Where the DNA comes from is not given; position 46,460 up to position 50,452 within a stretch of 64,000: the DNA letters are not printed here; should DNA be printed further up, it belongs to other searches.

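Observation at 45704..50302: ABC ATPase plus a 1230-aa ABC-2 permease fused to an M1 zinc-peptidase domain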

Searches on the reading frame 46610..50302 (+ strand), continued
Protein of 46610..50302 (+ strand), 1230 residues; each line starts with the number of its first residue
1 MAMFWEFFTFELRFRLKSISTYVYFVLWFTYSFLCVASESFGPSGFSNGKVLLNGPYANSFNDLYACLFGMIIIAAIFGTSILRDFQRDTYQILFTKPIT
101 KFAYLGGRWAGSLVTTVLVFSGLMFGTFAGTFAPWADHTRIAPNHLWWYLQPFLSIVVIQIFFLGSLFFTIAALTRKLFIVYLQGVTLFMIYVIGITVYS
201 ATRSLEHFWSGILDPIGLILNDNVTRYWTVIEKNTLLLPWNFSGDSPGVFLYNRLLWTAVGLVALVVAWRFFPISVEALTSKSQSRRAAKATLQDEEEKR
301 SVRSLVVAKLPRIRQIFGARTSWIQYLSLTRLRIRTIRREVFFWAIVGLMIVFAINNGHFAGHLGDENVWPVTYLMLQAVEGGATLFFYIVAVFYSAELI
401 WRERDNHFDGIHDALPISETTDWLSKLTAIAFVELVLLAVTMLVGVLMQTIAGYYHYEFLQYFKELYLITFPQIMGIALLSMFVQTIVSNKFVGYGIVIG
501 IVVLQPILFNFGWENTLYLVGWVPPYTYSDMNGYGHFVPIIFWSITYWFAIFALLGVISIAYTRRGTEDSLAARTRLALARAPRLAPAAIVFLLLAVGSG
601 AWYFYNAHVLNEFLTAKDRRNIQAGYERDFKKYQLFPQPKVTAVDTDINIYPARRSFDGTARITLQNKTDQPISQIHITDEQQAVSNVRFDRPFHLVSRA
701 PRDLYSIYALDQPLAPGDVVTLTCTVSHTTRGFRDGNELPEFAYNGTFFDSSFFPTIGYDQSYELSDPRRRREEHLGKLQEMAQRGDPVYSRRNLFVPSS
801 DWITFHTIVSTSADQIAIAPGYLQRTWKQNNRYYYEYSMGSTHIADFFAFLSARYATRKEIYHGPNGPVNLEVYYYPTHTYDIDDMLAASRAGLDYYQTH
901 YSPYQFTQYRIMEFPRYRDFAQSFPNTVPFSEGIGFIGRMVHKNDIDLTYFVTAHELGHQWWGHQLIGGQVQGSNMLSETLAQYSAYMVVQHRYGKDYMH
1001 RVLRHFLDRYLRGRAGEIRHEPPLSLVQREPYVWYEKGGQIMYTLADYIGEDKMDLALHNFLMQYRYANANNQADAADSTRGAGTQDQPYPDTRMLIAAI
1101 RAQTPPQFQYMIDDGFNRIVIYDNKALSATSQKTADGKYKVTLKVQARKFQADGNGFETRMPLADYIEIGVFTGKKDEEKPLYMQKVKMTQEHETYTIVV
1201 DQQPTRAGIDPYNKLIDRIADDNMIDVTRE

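Call 34: find_related_loci(query=A1, collection=genome_contigs, flank=5000)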
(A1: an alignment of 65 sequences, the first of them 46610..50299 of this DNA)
Query A1 (1230 aa) in genome_contigs; peptide patterns used: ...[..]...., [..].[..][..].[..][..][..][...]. (x = any residue, [..] = any of these).
600 stretches matched a pattern (row limit reached: there are more); 400 encode a relative of the query (tblastn E <= 1e-3); the best 80 are kept; 80 distinct loci.
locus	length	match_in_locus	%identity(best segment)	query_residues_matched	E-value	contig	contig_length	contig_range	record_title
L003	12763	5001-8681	74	1-1227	0e+0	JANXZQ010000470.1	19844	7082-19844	MAG: Gammaproteobacteria bacterium isolate GL140_4_metabat_364_sub GL140_4_k141_554659, whole genome shotgun sequence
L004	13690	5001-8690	71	1-1230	0e+0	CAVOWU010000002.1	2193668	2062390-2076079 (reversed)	MAG: uncultured Acidobacteriota bacterium isolate MFD00082.bin.1.156 genome assembly, contig: contig_1187, whole genome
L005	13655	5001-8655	65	1-1230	0e+0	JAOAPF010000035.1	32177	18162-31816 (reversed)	MAG: Edaphobacter sp. isolate RYN_7 scaffold_4318, whole genome shotgun sequence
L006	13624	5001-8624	38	10-1229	0e+0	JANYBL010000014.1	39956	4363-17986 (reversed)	MAG: Burkholderiales bacterium isolate GL140_5_metabat_97 GL140_5_k141_2804335, whole genome shotgun sequence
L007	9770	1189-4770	36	3-1225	0e+0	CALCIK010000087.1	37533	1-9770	MAG TPA_asm: uncultured Bacteroidetes bacterium isolate SRR5576005_bin.119_CONCOCT_v1.1_MAG genome assembly, contig: ERZ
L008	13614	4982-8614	37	3-1229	0e+0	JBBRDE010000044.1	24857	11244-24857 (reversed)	MAG: Cytophagales bacterium isolate Co_metawrap_2438 Cmw_2438_k141_3058260_length_24857_cov_9.0000, whole genome shotgun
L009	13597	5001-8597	36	3-1223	0e+0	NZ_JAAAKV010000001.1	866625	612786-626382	Emticicia sp. CRIBPO CRIBPO_1, whole genome shotgun sequence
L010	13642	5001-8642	37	3-1227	0e+0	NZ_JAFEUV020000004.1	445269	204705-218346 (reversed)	Telluribacter sp. SYSU D00476 NODE_4_length_445269_cov_95.252281, whole genome shotgun sequence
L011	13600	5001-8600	36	3-1230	0e+0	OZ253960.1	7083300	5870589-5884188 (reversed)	MAG: Cyclobacteriaceae bacterium isolate bb2bfe0c-cfc4-460e-854a-4160f6aae4b6 genome assembly, chromosome: 1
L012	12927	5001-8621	37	3-1229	0e+0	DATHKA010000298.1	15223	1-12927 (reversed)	MAG TPA_asm: Chryseolinea sp. isolate SMAG_U12568 k141_288920, whole genome shotgun sequence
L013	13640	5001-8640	38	3-1224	0e+0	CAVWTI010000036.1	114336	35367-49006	MAG: uncultured Gemmatimonadales bacterium isolate MFD01633.bin.2.3 genome assembly, contig: contig_64958, whole genome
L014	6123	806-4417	38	2-1228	0e+0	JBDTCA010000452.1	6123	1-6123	MAG: Caldimonas sp. isolate cluster2_bin.145 k127_3477613, whole genome shotgun sequence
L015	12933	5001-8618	37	3-1230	0e+0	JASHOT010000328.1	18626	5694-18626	MAG: Candidatus Sulfotelmatobacter sp. isolate JOPF030 JOPF_N10C_contig_165066, whole genome shotgun sequence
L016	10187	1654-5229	36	3-1228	0e+0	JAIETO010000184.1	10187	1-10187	MAG: Burkholderiaceae bacterium isolate time.spades.CONCOCT.2.5kb_003 c_000000000139, whole genome shotgun sequence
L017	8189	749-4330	35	3-1228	0e+0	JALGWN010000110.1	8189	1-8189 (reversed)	MAG: bacterium isolate Meg22_46_Bin_89 Meg22_46_Bin_89_scaffold_22309, whole genome shotgun sequence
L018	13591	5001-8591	33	3-1223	0e+0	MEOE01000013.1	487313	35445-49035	MAG: Bacteroidetes bacterium GWF2_33_16 gwf2_scaffold_2, whole genome shotgun sequence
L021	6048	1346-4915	36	3-1229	0e+0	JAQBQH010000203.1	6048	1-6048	MAG: Myxococcales bacterium isolate RYN_368 scaffold_2458194, whole genome shotgun sequence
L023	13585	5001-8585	36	3-1223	0e+0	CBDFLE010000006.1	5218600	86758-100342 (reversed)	MAG: Candidatus Multivoradales bacterium isolate 28b26adc-de60-4d61-9d00-aad20df54228 genome assembly, contig: contig_5,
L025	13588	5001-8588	36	3-1223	0e+0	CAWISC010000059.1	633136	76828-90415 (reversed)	MAG: uncultured Gammaproteobacteria bacterium isolate MFD09206.bin.1.132 genome assembly, contig: contig_4798, whole gen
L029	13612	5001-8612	34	3-1223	0e+0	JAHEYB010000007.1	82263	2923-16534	MAG: Bacteroidetes bacterium isolate nzgw118 NODE_374_length_82264_cov_5.134229, whole genome shotgun sequence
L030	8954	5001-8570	35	3-1223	0e+0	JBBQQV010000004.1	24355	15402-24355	MAG: Lysobacterales bacterium isolate Co_metawrap_1613 Cmw_1613_k141_17730160_length_24355_cov_8.0000, whole genome shot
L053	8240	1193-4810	33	3-1223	0e+0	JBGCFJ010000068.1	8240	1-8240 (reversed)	MAG: Saprospiraceae bacterium isolate SGMAG-24 contig68, whole genome shotgun sequence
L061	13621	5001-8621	32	3-1223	0e+0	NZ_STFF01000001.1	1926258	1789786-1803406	Niastella caeni strain HX-16-21 Scaffold1, whole genome shotgun sequence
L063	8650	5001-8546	32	7-1223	0e+0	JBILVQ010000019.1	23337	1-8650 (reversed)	MAG: Bacteroidia bacterium isolate ME2018-08-20_3300044629_group8_bin128 Rohwer_bin446_scaffold_1374_c1, whole genome sh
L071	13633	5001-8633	31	3-1223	0e+0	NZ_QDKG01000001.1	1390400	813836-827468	Sphingobacterium corticibacter strain 2c-3 Scaffold1, whole genome shotgun sequence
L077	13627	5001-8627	31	3-1223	0e+0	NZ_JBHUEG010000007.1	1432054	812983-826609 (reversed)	Sphingobacterium suaedae strain CGMCC 1.15277 velvet_auto_127_7, whole genome shotgun sequence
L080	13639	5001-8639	31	3-1223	0e+0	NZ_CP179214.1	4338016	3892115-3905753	Tenacibaculum sp. nBUS_03 chromosome, complete genome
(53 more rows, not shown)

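Call 42: search_solved_structures(query=A1, max_evalue=1, show_alignments=2)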
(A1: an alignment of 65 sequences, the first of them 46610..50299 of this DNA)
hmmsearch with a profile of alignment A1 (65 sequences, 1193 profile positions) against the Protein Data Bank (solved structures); distinct sequences matched with E-value up to 1: 61 (the best 60 are shown).
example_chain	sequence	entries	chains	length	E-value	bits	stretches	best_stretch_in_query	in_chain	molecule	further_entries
5ab2_A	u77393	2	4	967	6.5e-16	60.7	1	845-1048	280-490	ENDOPLASMIC RETICULUM AMINOPEPTIDASE 2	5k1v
4e36_A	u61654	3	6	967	6.5e-16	60.7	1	845-1048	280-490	Endoplasmic reticulum aminopeptidase 2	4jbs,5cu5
6ea4_A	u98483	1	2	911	6.5e-16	60.7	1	845-1048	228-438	Endoplasmic reticulum aminopeptidase 2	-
7p7p_A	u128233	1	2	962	7.1e-16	60.6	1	845-1048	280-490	Endoplasmic reticulum aminopeptidase 2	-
7nsk_A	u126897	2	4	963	7.1e-16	60.5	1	845-1048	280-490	Endoplasmic reticulum aminopeptidase 2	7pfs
7nup_A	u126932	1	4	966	7.2e-16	60.5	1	845-1048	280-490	Endoplasmic reticulum aminopeptidase 2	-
5ab0_A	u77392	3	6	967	7.2e-16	60.5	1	845-1048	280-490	ENDOPLASMATIC RETICULUM AMINOPEPTIDASE 2 | Endoplasmic reticulum aminopeptidase 2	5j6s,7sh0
3se6_A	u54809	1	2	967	7.2e-16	60.5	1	845-1048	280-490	Endoplasmic reticulum aminopeptidase 2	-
8t41_A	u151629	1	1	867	2.6e-09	38.8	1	829-1069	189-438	Aminopeptidase N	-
3mdj_A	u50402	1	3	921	4.7e-09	38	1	839-1048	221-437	Endoplasmic reticulum aminopeptidase 1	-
6mgq_A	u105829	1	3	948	4.9e-09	37.9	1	839-1048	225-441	Endoplasmic reticulum aminopeptidase 1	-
6t6r_A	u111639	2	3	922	2.1e-08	35.8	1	839-1048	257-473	Endoplasmic reticulum aminopeptidase 1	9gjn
9gjs_A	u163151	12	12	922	2.1e-08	35.8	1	839-1048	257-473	Endoplasmic reticulum aminopeptidase 1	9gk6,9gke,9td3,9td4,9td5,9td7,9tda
7z28_A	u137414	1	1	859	2.9e-08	35.4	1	839-1049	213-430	Endoplasmic reticulum aminopeptidase 1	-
6ryf_A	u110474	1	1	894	3.1e-08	35.2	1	839-1048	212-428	Endoplasmic reticulum aminopeptidase 1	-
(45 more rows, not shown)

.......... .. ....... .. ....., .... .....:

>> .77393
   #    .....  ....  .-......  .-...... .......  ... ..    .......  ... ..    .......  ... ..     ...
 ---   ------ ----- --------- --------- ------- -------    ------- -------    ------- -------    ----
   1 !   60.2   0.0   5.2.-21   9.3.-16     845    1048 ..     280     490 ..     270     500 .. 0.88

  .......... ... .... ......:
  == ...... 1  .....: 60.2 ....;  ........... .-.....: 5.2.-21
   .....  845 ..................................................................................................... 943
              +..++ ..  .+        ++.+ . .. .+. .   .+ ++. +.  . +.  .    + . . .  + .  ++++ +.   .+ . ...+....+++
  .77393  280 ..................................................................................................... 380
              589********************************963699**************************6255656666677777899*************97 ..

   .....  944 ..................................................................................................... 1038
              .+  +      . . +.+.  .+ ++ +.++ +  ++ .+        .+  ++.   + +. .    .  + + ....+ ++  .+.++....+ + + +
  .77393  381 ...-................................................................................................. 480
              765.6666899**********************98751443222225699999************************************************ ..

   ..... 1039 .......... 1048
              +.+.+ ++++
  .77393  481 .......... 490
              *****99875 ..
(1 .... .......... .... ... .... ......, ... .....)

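Call 46: search_protein_families(library=padloc, proteins=[window:46610-50302:+], max_evalue=0.01)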
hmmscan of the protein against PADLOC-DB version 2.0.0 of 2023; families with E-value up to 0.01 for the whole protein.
window:46610-50302:+ (1230 aa): 0 families

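Call 50: predict_structure(alignment_id=A2)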
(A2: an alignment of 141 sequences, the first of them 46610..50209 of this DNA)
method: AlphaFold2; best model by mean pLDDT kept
length: 1200 residues; sequences in the alignment: 141
mean_pLDDT: 89.3   pTM: 0.86
mean pLDDT of the five models: 89.3, 88.7, 87.7, 86.8, 86.7
residues with pLDDT >= 90: 788; 70-90: 328; 50-70: 71; < 50: 13
segments of 3 or more residues with pLDDT < 50: 300-312
pLDDT, mean of each block of 10 residues (from residue 1): 90 92 94 89 73 92 91 91 85 83 94 97 97 90 94 96 96 88 85 78 66 88 86 89 75 94 96 74 63 61 41 64 91 93 89 88 80 91 87 92 71 76 95 97 96 93 96 96 92 86 86 90 91 93 97 97 75 86 94 98 95 90 93 94 96 96 94 96 94 93 88 93 96 86 93 95 88 89 92 91 95 96 96 96 92 96 94 93 93 97 95 89 92 82 85 96 93 95 97 91 90 83 92 94 95 97 93 73 74 96 95 95 89 93 94 87 91 77 90 93
secondary structure, 60 per line:
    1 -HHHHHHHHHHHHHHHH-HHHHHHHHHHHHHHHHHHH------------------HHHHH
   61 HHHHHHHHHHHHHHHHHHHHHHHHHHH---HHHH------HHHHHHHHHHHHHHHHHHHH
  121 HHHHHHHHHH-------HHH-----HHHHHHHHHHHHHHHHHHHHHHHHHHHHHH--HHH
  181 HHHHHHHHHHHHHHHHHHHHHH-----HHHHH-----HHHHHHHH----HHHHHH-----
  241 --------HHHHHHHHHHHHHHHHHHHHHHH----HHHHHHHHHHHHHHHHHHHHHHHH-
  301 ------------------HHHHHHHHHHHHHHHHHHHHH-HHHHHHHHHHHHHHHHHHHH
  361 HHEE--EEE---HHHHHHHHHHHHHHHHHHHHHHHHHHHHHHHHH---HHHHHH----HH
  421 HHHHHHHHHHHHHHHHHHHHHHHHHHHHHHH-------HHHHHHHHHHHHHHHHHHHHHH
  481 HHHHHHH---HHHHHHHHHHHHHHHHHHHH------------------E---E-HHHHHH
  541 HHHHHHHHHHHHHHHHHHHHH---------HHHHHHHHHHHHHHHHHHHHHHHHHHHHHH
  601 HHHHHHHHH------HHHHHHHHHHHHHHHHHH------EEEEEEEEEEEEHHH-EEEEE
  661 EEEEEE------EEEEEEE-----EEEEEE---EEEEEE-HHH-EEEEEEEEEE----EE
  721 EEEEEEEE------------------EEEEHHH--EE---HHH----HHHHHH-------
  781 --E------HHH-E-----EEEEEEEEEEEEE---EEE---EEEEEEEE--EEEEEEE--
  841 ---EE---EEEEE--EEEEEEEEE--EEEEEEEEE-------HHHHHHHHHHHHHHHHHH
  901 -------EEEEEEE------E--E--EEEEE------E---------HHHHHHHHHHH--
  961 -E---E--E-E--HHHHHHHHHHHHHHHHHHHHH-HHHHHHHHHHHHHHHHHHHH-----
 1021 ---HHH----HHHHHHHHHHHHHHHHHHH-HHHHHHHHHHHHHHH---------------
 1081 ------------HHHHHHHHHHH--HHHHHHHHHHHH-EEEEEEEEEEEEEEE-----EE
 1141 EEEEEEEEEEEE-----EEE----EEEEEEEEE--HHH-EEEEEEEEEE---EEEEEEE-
elements in order (helices of 4 or more, strands of 3 or more residues): H2-17 H19-37 H56-87 H91-94 H101-130 H146-175 H178-202 H208-212 H218-225 H230-235 H249-271 H276-299 H319-339 H341-362 E367-369 H373-405 H409-414 H419-451 H459-487 H491-510 H535-561 H571-609 H616-633 E640-651 E656-666 E673-679 E685-690 E694-699 E705-714 E719-728 E747-750 H768-773 E800-812 E816-818 E822-829 E832-838 E849-853 E856-864 E867-875 H883-900 E908-914 E927-931 H948-958 H974-994 H996-1015 H1031-1049 H1051-1065 H1093-1103 H1106-1117 E1119-1133 E1139-1152 E1158-1160 E1165-1173 E1180-1189 E1193-1199
